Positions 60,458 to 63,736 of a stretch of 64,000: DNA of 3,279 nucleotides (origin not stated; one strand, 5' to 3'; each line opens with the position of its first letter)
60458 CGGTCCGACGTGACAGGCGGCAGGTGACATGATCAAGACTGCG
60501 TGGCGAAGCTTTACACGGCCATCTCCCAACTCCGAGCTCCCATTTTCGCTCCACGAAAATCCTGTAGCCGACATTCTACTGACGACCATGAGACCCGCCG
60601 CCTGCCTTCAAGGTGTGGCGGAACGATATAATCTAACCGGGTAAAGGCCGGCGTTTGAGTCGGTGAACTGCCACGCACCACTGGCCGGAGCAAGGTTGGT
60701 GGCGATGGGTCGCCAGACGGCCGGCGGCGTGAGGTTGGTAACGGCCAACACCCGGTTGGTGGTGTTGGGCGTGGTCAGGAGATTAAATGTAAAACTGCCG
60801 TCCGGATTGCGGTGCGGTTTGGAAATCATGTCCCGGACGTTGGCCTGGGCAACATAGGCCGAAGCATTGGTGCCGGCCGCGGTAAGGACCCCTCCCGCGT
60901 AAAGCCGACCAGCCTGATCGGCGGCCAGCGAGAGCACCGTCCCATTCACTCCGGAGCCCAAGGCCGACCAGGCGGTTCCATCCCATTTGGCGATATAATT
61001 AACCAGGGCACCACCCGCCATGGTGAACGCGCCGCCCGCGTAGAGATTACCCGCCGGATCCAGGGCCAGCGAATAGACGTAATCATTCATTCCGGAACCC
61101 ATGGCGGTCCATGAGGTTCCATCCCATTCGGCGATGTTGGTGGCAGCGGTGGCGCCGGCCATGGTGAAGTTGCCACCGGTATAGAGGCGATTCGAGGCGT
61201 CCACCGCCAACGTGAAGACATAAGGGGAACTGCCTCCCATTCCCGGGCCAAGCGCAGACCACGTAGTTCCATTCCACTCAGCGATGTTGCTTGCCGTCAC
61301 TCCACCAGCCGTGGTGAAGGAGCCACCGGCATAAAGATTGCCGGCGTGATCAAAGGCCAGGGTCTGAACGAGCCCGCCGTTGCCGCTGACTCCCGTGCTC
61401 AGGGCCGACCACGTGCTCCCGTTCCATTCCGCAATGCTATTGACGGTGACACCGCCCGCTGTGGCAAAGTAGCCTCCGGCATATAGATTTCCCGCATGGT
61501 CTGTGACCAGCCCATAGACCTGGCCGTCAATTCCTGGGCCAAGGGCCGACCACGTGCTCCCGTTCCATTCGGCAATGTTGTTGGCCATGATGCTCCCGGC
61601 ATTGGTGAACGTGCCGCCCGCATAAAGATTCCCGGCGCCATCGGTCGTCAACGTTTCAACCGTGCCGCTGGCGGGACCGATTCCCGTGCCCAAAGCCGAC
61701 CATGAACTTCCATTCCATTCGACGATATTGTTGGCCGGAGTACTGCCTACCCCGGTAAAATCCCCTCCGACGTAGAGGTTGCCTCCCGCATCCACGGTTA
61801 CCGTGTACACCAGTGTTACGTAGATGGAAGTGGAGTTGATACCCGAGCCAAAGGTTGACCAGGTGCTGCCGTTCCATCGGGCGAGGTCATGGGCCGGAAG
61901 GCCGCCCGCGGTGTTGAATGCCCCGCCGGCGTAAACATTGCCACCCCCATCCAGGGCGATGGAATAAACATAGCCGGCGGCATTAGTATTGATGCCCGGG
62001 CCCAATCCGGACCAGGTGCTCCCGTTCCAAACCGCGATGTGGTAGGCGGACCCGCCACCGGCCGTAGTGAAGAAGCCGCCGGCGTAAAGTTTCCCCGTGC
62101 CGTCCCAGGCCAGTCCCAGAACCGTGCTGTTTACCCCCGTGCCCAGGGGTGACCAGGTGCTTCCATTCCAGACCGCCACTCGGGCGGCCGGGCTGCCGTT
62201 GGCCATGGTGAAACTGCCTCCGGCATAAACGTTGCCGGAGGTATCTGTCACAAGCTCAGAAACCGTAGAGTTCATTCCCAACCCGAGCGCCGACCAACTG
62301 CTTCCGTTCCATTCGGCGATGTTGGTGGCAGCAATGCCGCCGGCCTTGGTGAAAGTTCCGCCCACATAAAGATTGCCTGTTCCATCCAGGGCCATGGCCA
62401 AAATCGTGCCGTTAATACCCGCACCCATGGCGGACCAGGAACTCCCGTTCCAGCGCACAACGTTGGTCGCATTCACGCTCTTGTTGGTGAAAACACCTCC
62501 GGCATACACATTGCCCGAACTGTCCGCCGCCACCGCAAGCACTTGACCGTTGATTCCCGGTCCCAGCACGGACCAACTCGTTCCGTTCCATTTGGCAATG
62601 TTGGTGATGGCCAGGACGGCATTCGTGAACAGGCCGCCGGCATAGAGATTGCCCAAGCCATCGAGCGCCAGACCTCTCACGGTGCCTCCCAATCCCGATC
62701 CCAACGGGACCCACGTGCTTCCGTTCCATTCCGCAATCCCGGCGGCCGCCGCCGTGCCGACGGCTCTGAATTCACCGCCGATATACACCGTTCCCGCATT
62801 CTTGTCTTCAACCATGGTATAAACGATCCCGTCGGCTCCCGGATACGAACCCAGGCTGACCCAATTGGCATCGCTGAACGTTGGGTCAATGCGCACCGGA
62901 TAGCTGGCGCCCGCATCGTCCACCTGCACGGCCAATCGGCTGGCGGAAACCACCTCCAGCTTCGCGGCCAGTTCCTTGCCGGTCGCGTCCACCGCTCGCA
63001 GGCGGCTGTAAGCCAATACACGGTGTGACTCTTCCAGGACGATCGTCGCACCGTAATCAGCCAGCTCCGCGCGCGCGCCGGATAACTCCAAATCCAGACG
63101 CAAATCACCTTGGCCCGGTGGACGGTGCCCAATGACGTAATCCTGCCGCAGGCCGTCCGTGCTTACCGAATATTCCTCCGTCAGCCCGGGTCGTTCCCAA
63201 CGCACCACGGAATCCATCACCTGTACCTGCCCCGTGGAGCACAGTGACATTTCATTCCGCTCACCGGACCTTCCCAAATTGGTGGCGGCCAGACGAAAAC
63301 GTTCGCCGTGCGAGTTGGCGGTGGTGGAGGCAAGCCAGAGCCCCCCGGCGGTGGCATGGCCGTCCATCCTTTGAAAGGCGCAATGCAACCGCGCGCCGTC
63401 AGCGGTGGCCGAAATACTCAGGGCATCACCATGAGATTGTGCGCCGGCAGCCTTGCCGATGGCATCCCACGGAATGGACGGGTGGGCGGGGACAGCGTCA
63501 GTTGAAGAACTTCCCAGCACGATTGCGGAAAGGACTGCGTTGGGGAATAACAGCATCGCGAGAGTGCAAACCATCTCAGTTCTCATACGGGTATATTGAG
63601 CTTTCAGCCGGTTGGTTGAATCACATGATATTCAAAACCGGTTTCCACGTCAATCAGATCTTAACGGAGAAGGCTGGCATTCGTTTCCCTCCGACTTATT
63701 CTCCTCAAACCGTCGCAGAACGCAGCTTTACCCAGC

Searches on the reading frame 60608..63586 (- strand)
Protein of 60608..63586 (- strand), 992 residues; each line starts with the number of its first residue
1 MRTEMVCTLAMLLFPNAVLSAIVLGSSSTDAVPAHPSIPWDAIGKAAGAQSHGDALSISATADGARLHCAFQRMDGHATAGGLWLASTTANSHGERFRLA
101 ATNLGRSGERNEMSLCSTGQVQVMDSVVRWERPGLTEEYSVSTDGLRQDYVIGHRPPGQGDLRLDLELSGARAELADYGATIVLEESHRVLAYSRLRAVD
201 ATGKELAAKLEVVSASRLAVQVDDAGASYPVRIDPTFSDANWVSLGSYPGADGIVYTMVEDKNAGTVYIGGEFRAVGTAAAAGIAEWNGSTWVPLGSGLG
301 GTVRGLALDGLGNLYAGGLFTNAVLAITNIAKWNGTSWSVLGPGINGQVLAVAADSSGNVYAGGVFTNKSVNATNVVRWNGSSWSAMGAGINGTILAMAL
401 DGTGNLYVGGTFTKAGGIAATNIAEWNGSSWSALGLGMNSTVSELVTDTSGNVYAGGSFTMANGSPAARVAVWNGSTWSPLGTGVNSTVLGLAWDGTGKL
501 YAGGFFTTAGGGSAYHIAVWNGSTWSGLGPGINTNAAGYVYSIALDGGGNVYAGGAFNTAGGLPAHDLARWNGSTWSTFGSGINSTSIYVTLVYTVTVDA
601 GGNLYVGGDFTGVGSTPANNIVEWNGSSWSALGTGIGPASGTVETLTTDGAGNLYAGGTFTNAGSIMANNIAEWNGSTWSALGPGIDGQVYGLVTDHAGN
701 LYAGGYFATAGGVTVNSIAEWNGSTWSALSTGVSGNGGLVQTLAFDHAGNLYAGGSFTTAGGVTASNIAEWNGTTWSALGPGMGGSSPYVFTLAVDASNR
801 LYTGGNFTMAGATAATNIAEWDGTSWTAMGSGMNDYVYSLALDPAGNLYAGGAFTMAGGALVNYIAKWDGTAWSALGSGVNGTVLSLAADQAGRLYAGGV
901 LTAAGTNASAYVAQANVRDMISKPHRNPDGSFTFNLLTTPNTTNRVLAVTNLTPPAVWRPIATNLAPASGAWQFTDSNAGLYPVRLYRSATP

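Call 83: search_protein_families(library=pfam, proteins=[window:60608-63586:-], max_evalue=0.01)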
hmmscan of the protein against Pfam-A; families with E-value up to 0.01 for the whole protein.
window:60608-63586:- (992 aa): 6 families
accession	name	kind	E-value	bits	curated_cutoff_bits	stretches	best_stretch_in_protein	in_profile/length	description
PF12768.13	Rax2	-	5e-31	108.4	28.8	6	437-511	21-98/254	Rax2 C-terminal beta propeller domain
PF07494.17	Reg_prop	-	2.9e-14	51.8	20.4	0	833-852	3-22/24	Two component regulator propeller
PF19565.4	DUF6087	-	2.3e-11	44.3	27.1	0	276-296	38-58/99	Family of unknown function (DUF6087)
PF06739.17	SBBP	-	4.5e-08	33.4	20.5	0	833-852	11-30/38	Beta-propeller repeat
PF17164.10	DUF5122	-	2.3e-05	25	27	0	451-471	4-24/36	Domain of unknown function (DUF5122) beta-propeller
PF25275.1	Golvesin_C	-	0.0001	22.8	31.6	0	215-262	68-116/132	Golvesin C-terminal domain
